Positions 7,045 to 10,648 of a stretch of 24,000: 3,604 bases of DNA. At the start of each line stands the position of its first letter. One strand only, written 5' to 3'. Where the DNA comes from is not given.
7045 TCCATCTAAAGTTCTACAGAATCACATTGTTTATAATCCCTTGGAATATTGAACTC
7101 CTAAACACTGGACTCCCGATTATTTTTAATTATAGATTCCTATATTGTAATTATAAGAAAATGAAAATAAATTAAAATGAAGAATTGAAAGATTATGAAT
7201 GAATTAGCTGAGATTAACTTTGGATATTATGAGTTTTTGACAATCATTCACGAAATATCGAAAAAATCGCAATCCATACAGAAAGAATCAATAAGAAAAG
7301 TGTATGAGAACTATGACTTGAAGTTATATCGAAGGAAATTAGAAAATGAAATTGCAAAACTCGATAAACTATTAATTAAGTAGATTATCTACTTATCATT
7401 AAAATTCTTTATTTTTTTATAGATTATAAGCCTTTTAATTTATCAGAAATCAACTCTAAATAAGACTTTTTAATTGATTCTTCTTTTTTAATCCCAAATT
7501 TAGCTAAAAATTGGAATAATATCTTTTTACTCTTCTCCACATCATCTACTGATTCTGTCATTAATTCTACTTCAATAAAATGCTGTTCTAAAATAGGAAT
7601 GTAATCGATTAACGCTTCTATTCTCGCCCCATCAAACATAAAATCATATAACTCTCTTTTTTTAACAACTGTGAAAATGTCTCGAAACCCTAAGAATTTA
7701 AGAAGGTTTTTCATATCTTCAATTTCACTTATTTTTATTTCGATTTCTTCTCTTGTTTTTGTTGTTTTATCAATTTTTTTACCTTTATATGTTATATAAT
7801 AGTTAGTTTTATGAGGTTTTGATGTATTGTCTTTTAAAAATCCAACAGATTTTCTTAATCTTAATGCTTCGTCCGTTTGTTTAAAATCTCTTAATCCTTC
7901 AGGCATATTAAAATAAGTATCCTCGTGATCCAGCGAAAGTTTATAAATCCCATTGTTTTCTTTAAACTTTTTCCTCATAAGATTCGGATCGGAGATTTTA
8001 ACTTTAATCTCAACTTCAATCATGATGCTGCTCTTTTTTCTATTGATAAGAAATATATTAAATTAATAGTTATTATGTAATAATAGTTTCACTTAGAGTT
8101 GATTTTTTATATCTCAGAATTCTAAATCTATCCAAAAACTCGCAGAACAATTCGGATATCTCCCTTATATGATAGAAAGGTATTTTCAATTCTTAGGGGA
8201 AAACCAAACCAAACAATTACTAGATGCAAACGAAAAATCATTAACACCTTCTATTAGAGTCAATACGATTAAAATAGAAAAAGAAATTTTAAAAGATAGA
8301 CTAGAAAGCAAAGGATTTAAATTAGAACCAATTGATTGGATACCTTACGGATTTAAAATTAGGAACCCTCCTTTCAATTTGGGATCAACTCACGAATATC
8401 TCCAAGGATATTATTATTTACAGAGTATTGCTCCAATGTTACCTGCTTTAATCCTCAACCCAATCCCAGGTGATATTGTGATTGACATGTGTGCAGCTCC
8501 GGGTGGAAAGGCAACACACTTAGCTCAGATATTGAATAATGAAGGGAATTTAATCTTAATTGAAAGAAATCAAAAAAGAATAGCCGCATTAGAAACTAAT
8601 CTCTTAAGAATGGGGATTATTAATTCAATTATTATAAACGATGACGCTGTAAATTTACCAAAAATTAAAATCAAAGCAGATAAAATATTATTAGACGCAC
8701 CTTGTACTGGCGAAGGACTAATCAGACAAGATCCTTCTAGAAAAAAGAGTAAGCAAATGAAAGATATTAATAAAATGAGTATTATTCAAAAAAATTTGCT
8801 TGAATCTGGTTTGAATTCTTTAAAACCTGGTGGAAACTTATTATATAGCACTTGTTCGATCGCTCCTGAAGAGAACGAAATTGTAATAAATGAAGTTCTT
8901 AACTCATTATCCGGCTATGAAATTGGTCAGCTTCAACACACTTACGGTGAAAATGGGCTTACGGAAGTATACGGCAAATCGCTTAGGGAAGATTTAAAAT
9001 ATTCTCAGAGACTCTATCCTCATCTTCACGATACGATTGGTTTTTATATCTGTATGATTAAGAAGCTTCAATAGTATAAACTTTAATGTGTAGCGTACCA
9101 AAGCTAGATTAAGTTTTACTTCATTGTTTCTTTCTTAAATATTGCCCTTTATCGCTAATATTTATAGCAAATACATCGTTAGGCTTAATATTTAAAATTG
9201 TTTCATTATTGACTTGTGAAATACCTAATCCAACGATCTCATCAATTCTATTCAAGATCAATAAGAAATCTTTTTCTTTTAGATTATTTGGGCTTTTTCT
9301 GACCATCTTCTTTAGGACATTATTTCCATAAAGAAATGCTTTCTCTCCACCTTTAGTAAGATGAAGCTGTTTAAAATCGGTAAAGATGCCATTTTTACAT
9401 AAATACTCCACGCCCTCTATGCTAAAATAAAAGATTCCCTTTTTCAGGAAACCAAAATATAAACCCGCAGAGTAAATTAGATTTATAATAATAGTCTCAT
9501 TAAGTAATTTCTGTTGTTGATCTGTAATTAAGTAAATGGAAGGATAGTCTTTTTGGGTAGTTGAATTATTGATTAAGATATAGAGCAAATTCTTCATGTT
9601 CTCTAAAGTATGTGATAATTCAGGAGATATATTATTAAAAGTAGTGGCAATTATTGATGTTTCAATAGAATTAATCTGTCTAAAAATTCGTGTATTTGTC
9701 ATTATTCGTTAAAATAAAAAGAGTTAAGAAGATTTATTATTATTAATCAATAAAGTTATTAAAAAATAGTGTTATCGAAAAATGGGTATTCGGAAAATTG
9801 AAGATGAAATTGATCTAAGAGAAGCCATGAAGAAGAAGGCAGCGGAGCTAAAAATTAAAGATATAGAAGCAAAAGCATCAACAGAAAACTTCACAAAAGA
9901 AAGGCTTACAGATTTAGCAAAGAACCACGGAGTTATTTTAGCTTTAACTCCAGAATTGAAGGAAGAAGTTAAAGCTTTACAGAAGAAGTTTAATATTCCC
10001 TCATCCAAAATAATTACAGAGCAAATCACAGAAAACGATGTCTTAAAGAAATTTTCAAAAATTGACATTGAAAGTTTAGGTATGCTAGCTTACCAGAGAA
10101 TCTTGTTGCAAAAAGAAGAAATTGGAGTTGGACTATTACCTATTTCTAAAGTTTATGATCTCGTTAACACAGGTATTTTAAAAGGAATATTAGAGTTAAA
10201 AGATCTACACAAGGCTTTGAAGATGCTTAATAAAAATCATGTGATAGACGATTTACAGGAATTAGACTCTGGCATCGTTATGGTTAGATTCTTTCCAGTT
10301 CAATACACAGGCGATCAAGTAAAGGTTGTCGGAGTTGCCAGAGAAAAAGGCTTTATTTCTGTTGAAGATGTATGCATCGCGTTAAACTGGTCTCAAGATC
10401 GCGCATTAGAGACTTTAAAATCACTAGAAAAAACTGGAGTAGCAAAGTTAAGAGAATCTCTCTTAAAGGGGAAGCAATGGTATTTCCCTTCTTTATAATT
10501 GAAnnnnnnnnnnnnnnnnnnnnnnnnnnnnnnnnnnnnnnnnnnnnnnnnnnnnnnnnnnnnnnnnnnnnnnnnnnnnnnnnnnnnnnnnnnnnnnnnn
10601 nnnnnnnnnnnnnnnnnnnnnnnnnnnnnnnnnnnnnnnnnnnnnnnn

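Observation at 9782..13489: Compact eukaryote-type ESCRT module (ESCRT-II Vps22/36-like, Vps25, Vps4, ESCRT-III) in an archaeal context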

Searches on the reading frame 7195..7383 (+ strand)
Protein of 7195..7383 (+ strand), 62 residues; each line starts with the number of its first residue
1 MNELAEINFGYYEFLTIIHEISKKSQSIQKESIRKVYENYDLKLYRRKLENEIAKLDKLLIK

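Call 25: search_protein_families(library=pfam, proteins=[window:7195-7383:+], max_evalue=10)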
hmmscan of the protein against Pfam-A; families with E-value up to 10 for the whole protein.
window:7195-7383:+ (62 aa): 0 families

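Call 89: search_solved_structures(query=A2, max_evalue=10)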
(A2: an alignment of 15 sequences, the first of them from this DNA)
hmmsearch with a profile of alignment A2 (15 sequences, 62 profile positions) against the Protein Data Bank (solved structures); distinct sequences matched with E-value up to 10: 5.
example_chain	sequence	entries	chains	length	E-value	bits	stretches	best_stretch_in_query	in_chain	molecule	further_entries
1j5x_A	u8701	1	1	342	0.051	16.6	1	19-55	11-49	GLUCOSAMINE-6-PHOSPHATE DEAMINASE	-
1u7l_A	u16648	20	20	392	0.95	12.6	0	37-62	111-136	Vacuolar ATP synthase subunit C | V-type proton ATPase subunit C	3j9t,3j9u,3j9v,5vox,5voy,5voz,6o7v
1gk6_A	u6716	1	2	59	2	11.5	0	41-61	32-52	VIMENTIN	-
8f3a_A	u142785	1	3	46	8.7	9.5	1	45-61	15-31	IQN17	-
8vwe_C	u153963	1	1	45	9.4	9.4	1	45-61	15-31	Transmembrane protein gp41 IQN17 peptide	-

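Call 90: search_protein_families(library=pfam, alignment_id=A2, max_evalue=1)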
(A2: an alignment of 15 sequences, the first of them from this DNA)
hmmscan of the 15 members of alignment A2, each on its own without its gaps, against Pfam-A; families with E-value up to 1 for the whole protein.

A. member 1, seq(62 aa): 0 families

B. families by the number of members that match (of 15 scanned): 8 families
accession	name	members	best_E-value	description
PF09406.16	DUF2004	2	0.023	Protein of unknown function (DUF2004)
PF25780.1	TPR_IPO5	1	0.0076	IPO5-like, TPR repeats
PF22381.2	Staph_reg_Sar_Rot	1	0.0081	Transcriptional regulator SarA/Rot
PF01030.30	Recep_L_domain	1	0.048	Receptor L domain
PF05864.17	Chordopox_RPO7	1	0.079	Chordopoxvirus DNA-directed RNA polymerase 7 kDa polypeptide (RPO7)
PF22939.2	GPIID_WHD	1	0.093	GPI inositol-deacylase, winged helix domain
PF07508.19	Recombinase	1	0.13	Recombinase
PF24406.1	nSTAND_NTPase4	1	0.71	Novel STAND NTPase 4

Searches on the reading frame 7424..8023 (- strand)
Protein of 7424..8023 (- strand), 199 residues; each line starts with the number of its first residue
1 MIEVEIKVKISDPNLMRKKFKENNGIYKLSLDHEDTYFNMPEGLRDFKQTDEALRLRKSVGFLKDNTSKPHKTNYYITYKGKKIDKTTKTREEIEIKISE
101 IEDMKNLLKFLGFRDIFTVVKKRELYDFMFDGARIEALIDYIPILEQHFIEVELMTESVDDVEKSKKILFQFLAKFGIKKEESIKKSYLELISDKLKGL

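Call 3: search_protein_families(library=pfam, proteins=[window:7424-8023:-], max_evalue=0.1)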
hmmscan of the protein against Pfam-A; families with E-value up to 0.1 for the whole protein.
window:7424-8023:- (199 aa): 2 families
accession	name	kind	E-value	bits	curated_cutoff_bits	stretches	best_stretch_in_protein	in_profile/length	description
PF01928.26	CYTH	-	2e-24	86.8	23.2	1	1-188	1-179/179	CYTH domain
PF18801.6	RapH_N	-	0.095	13.2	27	0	74-108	13-47/62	response regulator aspartate phosphatase H, N terminal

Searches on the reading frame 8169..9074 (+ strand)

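Call 3: search_protein_families(library=pfam, proteins=[window:8169-9074:+], max_evalue=0.1)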
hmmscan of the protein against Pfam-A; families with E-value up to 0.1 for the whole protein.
window:8169-9074:+ (301 aa): 6 families
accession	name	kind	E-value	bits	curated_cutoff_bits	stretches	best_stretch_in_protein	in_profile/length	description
PF01189.24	Methyltr_RsmB-F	-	3.5e-53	180.7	27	1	93-296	1-197/199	16S rRNA methyltransferase RsmB/F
PF17125.10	Methyltr_RsmF_N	-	5.6e-14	52.8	34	1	2-85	6-84/86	N-terminal domain of 16S rRNA methyltransferase RsmF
PF22458.1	RsmF-B_ferredox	-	2e-08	34.7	27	1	1-67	5-70/74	Methyltr_RsmF/B-like, ferredoxin-like domain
PF13847.12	Methyltransf_31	-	2.3e-05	24.6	27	1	101-234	4-114/145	Methyltransferase domain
PF02390.23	Methyltransf_4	-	0.0044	16.9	24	1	103-229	4-118/173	Putative methyltransferase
PF01728.25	FtsJ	-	0.037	14.4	24.1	1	100-232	21-142/181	FtsJ-like methyltransferase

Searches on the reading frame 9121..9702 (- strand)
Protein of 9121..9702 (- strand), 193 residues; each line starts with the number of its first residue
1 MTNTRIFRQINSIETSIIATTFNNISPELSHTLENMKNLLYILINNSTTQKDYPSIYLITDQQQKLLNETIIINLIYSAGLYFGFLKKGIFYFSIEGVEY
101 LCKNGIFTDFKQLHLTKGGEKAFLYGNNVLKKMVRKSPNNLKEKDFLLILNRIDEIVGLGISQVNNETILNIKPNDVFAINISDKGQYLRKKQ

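Call 3: search_protein_families(library=pfam, proteins=[window:9121-9702:-], max_evalue=0.1)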
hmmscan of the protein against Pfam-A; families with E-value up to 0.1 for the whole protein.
window:9121-9702:- (193 aa): 2 families
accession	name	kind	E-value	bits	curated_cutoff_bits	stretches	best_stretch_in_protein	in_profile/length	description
PF03657.19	UPF0113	-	1.4e-13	51.4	23.8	1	115-191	4-73/73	UPF0113 PUA domain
PF01472.26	PUA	-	9.8e-05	22.7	24.8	1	113-173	3-63/74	PUA domain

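Call 4: search_protein_families(library=ncbifam, proteins=[window:9121-9702:-], max_evalue=0.1)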
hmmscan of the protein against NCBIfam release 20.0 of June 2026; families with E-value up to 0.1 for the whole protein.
window:9121-9702:- (193 aa): 3 families
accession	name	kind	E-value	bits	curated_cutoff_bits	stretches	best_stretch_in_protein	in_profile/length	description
NF010366.0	PRK13795.1-1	equivalog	0.0012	17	745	1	70-171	113-208/667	hypothetical protein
NF003280.0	PRK04270.1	equivalog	0.061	12.1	242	1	107-178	231-302/323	RNA-guided pseudouridylation complex pseudouridine synthase subunit Cbf5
NF005214.0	PRK06701.1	subfamily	0.062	12.5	413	1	31-123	119-207/293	SDR family oxidoreductase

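Call 34: search_solved_structures(query=window:9121-9702:-, max_evalue=1, show_alignments=2)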
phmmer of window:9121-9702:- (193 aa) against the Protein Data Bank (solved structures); distinct sequences matched with E-value up to 1: 10.
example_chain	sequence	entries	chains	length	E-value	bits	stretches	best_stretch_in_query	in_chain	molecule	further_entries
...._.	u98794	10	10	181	5e-11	45.7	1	49-191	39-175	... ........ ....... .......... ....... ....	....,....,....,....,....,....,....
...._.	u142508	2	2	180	1.9e-09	40.6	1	51-191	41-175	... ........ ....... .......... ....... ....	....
8fkt_NH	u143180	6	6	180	2.2e-07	33.9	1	56-192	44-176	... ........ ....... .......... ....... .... homolog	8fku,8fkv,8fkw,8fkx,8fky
1sqw_A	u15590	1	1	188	2.5e-07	33.7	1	56-192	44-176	Saccharomyces cerevisiae Nip7p homolog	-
1t5y_A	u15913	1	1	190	2.6e-07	33.6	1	56-192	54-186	SACCHAROMYCES CEREVISIAE Nip7p HOMOLOG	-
8i9r_CG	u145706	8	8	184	6.4e-05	25.8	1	76-191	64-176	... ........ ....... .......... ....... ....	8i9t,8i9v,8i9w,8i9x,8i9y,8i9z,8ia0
2lwx_A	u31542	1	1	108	0.48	13.2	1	114-172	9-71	Zuotin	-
2l29_A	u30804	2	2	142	0.83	12.4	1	77-136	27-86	Insulin-like growth factor 2 receptor variant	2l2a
1e6f_A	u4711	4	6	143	0.84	12.4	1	77-136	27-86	CATION-INDEPENDENT MANNOSE-6-PHOSPHATE RECEPTOR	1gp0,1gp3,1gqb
2cnj_D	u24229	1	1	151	0.95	12.2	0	77-136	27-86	CATION-INDEPENDENT MANNOSE-6-PHOSPHATE RECEPTOR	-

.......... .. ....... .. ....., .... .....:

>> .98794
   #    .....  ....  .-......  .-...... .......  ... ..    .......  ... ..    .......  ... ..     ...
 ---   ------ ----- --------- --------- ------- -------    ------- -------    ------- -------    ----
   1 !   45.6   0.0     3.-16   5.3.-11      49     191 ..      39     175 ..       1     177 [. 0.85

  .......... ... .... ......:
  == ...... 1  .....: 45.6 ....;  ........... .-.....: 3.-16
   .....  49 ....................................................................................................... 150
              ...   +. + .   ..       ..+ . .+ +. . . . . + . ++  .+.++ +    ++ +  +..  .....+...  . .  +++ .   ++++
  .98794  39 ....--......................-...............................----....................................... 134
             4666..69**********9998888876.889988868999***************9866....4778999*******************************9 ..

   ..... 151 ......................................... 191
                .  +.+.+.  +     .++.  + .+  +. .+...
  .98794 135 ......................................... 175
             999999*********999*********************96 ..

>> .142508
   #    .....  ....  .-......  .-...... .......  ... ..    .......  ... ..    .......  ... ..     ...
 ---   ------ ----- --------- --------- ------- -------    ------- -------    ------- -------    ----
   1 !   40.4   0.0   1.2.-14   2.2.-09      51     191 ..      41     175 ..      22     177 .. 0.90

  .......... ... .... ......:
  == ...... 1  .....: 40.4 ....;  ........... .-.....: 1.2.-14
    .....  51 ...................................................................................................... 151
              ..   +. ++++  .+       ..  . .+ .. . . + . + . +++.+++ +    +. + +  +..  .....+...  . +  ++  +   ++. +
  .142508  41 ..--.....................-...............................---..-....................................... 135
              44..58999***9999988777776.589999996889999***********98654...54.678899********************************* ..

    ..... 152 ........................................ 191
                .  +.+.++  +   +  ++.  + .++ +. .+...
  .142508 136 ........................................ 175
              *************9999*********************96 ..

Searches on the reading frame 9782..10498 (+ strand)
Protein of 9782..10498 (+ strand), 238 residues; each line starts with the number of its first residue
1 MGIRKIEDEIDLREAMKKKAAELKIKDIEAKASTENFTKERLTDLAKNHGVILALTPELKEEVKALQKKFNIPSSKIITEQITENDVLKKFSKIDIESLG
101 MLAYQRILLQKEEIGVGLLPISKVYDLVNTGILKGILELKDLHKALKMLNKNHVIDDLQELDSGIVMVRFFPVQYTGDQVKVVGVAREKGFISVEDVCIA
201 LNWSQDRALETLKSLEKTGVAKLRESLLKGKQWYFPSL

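Call 3: search_protein_families(library=pfam, proteins=[window:9782-10498:+], max_evalue=0.1)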
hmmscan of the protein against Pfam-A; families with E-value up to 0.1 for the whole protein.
window:9782-10498:+ (238 aa): 4 families
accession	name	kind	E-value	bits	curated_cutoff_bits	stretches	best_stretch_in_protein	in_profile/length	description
PF04157.22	EAP30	-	2.9e-08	34.1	26.8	1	2-220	2-214/219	EAP30/Vps36 family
PF03102.20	NeuB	-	0.0013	18.7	22.1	1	19-95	39-113/241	NeuB family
PF11834.13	KHA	-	0.025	15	29.6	1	46-83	14-51/67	KHA, dimerisation domain of potassium ion channel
PF16320.10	Ribosomal_L12_N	-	0.037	14.2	25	0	58-73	16-31/48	Ribosomal protein L7/L12 dimerisation domain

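Call 4: search_protein_families(library=ncbifam, proteins=[window:9782-10498:+], max_evalue=0.1)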
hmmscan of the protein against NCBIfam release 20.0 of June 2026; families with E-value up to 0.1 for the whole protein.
window:9782-10498:+ (238 aa): 1 family
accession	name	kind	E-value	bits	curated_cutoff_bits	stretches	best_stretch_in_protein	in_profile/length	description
NF009391.0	PRK12750.1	equivalog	0.045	13.7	148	1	30-69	112-151/170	CpxP family protein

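Call 10: search_solved_structures(query=window:9782-10498:+, max_evalue=1, show_alignments=1)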
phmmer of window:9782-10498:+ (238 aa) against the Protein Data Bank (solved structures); distinct sequences matched with E-value up to 1: 7.
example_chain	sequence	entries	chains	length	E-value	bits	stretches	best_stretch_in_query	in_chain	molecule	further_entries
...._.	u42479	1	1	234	0.00033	23.6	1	140-225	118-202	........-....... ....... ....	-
2zme_A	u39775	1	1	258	0.00052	23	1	140-225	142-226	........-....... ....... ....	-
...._B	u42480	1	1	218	0.0082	19.1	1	112-234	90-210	Vacuolar protein-sorting-associated protein 36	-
2zme_B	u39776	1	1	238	0.0085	19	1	112-234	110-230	Vacuolar protein-sorting-associated protein 36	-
1u5t_A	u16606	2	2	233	0.013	18.4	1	39-219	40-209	appears to be functionally related to SNF7; Snf8p | VPS22, YPL002C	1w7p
2abq_A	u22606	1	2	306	0.65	12.9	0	103-195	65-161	fructose 1-phosphate kinase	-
8f8t_T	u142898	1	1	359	0.97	12.3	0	56-134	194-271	Tropomodulin-1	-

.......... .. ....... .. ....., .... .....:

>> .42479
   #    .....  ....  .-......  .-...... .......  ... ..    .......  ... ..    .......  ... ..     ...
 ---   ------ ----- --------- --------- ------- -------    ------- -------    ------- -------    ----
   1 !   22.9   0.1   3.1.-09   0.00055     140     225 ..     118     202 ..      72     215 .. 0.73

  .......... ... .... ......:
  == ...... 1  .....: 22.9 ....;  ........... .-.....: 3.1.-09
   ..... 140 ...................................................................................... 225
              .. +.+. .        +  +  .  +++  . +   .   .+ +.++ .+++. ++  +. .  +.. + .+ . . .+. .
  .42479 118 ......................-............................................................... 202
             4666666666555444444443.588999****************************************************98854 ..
